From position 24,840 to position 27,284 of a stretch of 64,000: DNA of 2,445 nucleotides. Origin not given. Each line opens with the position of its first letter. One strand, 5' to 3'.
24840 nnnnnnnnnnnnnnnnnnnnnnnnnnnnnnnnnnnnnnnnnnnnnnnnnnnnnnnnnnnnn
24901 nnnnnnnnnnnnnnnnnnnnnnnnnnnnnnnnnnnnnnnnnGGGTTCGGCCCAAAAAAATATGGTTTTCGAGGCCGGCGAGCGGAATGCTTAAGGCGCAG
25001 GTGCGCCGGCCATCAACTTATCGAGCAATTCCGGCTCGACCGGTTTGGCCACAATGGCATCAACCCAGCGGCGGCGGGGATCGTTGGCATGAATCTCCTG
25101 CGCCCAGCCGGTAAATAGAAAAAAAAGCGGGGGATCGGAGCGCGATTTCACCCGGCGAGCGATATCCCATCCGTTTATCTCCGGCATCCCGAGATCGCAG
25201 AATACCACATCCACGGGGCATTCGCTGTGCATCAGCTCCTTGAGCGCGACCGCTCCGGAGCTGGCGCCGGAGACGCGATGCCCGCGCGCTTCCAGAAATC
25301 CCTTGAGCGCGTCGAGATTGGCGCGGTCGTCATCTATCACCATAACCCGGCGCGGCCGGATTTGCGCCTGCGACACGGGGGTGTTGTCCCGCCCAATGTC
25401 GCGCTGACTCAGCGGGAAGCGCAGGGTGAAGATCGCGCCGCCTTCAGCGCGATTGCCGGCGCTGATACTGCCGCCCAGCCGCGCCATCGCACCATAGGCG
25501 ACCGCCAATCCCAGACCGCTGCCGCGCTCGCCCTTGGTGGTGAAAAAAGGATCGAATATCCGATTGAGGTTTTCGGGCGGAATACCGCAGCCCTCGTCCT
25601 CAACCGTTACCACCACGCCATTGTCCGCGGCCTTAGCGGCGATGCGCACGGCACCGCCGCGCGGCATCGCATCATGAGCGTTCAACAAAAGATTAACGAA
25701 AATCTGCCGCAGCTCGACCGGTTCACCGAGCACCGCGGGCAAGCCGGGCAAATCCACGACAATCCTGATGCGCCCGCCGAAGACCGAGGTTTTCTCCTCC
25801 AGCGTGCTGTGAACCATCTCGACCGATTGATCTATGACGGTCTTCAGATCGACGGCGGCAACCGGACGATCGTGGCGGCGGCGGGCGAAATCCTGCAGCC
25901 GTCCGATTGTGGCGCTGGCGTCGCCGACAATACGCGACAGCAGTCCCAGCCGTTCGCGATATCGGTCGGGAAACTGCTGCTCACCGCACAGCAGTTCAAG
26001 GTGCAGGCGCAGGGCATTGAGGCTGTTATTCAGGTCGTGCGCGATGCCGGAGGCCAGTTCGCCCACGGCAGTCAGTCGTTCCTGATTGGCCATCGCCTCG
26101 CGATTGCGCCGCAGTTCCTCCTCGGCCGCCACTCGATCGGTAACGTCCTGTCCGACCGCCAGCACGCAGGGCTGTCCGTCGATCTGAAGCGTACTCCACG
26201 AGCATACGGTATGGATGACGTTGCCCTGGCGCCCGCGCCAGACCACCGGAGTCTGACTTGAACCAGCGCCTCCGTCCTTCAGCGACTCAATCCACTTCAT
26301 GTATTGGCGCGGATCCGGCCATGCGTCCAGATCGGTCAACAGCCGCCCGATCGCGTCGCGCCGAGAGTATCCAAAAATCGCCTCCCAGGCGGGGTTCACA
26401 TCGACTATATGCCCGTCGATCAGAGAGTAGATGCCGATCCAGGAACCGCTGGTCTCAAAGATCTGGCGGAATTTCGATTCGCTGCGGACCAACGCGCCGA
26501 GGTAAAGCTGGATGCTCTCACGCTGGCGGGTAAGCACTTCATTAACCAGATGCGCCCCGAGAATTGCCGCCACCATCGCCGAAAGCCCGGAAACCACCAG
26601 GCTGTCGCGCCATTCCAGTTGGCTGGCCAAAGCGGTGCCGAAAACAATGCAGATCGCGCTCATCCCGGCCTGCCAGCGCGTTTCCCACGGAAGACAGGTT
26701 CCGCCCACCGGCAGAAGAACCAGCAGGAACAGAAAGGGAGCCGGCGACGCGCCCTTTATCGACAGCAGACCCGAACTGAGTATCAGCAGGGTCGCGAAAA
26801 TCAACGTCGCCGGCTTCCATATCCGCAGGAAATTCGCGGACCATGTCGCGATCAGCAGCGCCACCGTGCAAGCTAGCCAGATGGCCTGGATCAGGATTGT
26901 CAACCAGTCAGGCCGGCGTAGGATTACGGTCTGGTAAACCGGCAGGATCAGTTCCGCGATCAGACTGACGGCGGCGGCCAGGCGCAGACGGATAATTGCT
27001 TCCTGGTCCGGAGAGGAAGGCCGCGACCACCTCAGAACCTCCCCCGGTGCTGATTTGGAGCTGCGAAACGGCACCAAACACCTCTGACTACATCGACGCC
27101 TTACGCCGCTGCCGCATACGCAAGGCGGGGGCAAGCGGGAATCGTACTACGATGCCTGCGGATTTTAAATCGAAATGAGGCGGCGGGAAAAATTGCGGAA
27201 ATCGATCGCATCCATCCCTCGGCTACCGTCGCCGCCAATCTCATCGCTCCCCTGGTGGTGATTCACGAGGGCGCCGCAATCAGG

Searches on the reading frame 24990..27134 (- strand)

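Call 81: search_protein_families(library=pfam, proteins=[window:24990-27134:-])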
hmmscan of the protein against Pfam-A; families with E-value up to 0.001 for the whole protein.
window:24990-27134:- (714 aa): 8 families
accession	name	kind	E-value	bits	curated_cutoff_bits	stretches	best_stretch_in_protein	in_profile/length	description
PF02518.31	HATPase_c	-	3.4e-25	89.1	26.4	1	471-576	2-110/111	Histidine kinase-, DNA gyrase B-, and HSP90-like ATPase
PF00072.30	Response_reg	-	2e-15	57.4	30.2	1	597-706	1-108/111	Response regulator receiver domain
PF13188.13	PAS_8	-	1e-08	35.2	21.8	1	221-281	2-60/65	PAS domain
PF13426.13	PAS_9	-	1.3e-08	35.4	27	1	239-333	9-103/103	PAS domain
PF00989.32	PAS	-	3e-07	30.9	22.6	1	222-331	3-113/113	PAS fold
PF00512.31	HisKA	-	5.8e-07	29.9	26.9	1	358-420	3-64/66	His Kinase A (phospho-acceptor) domain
PF08448.16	PAS_4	-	5.1e-06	27.1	23.1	1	240-335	14-109/110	PAS fold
PF10090.15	HPTransfase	-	0.00014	22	22.9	1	478-518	35-75/123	Histidine phosphotransferase C-terminal domain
